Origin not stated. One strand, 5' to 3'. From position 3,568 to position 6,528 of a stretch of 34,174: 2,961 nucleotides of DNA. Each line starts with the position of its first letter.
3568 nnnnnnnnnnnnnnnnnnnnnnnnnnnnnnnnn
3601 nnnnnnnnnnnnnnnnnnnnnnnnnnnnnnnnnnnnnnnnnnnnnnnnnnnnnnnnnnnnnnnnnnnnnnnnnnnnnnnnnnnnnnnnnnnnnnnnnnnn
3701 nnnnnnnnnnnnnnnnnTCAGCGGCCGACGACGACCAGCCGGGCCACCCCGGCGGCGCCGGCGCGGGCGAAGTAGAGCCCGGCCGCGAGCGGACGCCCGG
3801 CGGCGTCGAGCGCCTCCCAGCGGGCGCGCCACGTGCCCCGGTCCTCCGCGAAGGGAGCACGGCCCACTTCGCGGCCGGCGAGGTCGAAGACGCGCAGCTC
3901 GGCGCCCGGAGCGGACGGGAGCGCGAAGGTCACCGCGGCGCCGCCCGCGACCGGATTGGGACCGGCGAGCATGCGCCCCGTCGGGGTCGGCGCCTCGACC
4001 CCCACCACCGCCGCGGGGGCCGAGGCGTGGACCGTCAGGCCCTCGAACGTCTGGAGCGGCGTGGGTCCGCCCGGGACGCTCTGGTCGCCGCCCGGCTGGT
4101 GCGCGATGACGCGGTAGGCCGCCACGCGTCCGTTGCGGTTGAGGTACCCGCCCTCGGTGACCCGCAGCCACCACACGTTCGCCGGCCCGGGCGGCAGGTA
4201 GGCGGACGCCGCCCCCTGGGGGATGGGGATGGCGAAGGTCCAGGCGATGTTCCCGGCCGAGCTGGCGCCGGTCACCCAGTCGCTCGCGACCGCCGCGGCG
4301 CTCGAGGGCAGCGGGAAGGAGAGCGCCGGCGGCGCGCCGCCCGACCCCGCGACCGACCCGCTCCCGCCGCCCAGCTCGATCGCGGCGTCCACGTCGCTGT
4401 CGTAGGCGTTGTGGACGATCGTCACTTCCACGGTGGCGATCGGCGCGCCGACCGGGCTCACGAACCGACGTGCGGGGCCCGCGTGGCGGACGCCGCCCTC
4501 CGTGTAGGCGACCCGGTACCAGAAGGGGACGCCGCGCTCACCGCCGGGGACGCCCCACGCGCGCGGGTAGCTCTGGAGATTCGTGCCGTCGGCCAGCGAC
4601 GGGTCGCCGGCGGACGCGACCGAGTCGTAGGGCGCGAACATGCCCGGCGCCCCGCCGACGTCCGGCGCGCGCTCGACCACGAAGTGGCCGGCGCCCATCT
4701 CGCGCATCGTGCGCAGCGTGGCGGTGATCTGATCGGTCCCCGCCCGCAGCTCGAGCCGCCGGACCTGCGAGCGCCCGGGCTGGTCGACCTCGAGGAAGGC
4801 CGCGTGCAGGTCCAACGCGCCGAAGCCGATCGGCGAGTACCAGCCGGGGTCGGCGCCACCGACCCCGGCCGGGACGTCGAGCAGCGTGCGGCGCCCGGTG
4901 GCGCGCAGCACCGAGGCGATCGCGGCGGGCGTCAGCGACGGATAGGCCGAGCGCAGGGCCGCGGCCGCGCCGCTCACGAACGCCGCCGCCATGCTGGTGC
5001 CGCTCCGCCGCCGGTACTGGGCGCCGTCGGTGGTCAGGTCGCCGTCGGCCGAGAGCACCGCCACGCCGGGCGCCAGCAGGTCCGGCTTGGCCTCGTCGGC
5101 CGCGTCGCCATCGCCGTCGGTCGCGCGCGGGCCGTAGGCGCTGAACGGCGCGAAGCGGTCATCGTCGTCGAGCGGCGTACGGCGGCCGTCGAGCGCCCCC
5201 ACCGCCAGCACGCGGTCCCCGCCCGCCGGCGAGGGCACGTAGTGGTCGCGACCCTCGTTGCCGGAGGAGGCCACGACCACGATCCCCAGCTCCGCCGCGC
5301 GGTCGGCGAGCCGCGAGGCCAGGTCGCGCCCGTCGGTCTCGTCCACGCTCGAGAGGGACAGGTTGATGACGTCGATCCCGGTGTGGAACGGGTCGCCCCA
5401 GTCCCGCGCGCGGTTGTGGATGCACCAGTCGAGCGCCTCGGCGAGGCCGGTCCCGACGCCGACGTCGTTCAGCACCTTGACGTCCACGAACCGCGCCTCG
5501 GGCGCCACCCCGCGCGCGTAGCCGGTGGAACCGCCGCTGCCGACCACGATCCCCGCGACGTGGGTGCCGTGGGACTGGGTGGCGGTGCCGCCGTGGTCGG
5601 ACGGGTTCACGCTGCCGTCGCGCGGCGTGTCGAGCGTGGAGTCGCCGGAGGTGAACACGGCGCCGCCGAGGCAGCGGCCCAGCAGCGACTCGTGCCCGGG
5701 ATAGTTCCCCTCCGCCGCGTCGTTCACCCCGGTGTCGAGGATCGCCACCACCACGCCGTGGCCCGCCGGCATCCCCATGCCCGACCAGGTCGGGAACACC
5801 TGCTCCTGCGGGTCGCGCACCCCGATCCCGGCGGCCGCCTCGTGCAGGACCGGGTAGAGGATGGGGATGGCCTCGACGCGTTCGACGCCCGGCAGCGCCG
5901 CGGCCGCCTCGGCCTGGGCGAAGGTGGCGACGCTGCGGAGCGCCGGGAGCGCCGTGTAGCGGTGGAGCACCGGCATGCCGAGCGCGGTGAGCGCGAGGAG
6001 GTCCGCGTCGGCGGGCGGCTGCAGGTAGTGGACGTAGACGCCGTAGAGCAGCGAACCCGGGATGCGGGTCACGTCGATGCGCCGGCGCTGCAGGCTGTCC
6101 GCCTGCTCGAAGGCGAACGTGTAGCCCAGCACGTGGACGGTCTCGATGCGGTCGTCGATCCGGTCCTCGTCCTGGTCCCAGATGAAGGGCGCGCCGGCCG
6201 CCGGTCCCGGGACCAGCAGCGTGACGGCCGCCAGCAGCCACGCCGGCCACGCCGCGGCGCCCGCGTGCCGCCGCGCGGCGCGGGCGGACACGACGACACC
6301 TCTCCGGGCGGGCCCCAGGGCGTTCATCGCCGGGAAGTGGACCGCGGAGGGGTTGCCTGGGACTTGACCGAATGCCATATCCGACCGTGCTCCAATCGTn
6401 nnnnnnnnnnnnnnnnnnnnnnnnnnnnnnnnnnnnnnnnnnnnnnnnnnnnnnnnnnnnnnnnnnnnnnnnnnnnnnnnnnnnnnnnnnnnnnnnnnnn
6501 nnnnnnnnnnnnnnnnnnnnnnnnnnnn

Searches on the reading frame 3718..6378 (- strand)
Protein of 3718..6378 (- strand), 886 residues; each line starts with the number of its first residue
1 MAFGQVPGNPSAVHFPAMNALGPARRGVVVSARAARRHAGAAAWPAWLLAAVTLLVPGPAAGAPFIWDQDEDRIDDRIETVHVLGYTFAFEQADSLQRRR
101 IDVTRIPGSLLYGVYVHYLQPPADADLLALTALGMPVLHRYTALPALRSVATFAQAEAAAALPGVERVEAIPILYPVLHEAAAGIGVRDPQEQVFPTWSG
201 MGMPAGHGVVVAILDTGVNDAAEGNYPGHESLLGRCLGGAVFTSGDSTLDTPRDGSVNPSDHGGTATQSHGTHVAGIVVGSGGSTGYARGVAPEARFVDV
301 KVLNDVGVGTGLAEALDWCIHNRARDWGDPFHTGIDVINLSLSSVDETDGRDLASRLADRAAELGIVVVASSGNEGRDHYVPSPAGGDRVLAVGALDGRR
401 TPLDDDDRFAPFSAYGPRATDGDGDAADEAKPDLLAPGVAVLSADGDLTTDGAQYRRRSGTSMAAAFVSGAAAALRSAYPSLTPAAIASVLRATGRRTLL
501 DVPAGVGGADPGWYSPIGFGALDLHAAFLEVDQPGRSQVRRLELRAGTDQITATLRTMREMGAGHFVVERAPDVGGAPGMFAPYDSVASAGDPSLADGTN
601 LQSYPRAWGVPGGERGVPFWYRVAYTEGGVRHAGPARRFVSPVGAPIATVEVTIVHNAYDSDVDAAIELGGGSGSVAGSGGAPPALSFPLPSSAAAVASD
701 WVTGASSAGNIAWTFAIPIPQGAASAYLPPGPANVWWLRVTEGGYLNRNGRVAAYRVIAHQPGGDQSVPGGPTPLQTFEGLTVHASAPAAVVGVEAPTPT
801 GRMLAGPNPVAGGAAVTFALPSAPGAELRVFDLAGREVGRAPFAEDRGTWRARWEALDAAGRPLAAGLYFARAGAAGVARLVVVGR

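Call 7: search_protein_families(library=pfam, proteins=[window:3718-6378:-])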
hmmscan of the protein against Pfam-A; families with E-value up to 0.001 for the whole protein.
window:3718-6378:- (886 aa): 1 family
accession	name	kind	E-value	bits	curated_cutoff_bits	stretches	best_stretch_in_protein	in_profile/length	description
PF00082.27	Peptidase_S8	-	2.8e-43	148.7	21.8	1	206-495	1-273/288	Subtilase family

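Call 47: search_protein_families(library=ncbifam, proteins=[window:3718-6327:-], max_evalue=0.01)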
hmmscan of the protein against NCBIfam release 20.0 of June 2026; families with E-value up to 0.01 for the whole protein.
window:3718-6327:- (869 aa): 6 families
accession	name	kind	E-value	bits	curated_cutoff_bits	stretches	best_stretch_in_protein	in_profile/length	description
TIGR03921.1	T7SS_mycosin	equivalog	7.7e-29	100.9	278.75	1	188-520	11-294/353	type VII secretion-associated serine protease mycosin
NF049966.1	QH_SP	equivalog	9.6e-12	44.7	165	1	274-376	53-140/219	subtilisin-like serine protease QhpE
NF040553.1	SGO_0316_fam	subfamily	9e-11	40.2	1400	2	250-363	357-469/1486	SGO_0316/SGO_0317 family LPXTG-anchored serine peptidase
TIGR03895.1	protease_PatA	subfamily_domain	2.7e-10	39.6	421.05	1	253-461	1-179/606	PatA/PatG family cyanobactin maturation protease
NF033595.1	denti_PrtP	equivalog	9.8e-10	37.7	300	1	332-478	350-478/606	dentilisin complex serine proteinase subunit PrtP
NF040809.1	germ_prot_CspBA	exception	2.2e-06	25.6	1250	1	410-456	1001-1042/1099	bifunctional germination protease/germinant receptor pseudoprotease CspBA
